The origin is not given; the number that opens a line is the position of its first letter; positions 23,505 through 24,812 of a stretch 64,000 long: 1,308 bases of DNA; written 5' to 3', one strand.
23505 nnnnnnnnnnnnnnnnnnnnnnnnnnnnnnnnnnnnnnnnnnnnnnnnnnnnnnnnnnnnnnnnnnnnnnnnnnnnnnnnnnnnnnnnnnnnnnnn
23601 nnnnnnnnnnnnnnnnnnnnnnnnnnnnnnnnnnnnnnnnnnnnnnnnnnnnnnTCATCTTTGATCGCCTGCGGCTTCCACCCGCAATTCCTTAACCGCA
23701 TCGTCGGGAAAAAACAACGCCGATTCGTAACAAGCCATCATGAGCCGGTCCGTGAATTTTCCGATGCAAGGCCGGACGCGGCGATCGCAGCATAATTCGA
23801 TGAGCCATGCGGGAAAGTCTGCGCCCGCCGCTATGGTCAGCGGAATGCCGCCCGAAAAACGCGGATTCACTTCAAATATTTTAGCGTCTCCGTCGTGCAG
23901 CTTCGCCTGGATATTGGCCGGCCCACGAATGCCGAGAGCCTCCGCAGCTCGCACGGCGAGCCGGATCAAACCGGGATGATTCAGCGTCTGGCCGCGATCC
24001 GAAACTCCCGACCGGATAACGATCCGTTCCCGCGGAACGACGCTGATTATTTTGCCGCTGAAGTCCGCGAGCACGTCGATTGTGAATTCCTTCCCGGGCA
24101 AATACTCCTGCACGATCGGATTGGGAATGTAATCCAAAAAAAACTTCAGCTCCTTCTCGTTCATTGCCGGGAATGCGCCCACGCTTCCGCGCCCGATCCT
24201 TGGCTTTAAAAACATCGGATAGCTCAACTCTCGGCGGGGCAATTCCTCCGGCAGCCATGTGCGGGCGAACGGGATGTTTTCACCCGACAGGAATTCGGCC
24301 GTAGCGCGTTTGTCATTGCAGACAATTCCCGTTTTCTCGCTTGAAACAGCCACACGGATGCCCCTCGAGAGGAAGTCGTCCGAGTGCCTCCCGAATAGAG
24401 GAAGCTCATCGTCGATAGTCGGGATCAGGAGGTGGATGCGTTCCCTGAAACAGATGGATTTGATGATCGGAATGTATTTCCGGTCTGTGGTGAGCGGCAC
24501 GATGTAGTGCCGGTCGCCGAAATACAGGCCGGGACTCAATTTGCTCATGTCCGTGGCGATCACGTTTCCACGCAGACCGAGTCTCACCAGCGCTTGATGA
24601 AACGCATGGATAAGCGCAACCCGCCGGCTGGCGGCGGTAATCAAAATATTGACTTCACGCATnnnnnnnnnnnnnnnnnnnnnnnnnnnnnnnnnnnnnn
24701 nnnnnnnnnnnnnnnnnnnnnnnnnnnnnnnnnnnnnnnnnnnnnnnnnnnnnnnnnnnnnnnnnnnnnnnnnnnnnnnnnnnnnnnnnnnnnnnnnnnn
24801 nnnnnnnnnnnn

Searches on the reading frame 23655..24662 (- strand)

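Call 43: search_protein_families(library=pfam, proteins=[window:23655-24662:-], max_evalue=0.001)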
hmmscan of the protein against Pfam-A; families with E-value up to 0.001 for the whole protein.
window:23655-24662:- (335 aa): 6 families
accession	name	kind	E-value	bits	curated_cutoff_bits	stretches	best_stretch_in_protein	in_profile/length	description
PF15632.11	ATPgrasp_Ter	-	3.5e-27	95.2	29.1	1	180-294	3-111/131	ATP-grasp in the biosynthetic pathway with Ter operon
PF21360.3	PylC-like_N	-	6.5e-24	84.4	27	1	6-104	1-95/96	PylC-like, N-terminal domain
PF02655.19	ATP-grasp_3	-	4.2e-17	63.1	23.2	1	115-271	1-159/160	ATP-grasp domain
PF13535.11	ATP-grasp_4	-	9.3e-05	22.5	27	0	183-255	56-137/160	ATP-grasp domain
PF02786.22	CPSase_L_D2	-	0.00017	21.6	19.8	0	145-278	36-189/211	Carbamoyl-phosphate synthase L chain, ATP binding domain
PF07478.18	Dala_Dala_lig_C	-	0.0003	20.8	24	0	144-208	33-101/204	D-ala D-ala ligase C-terminus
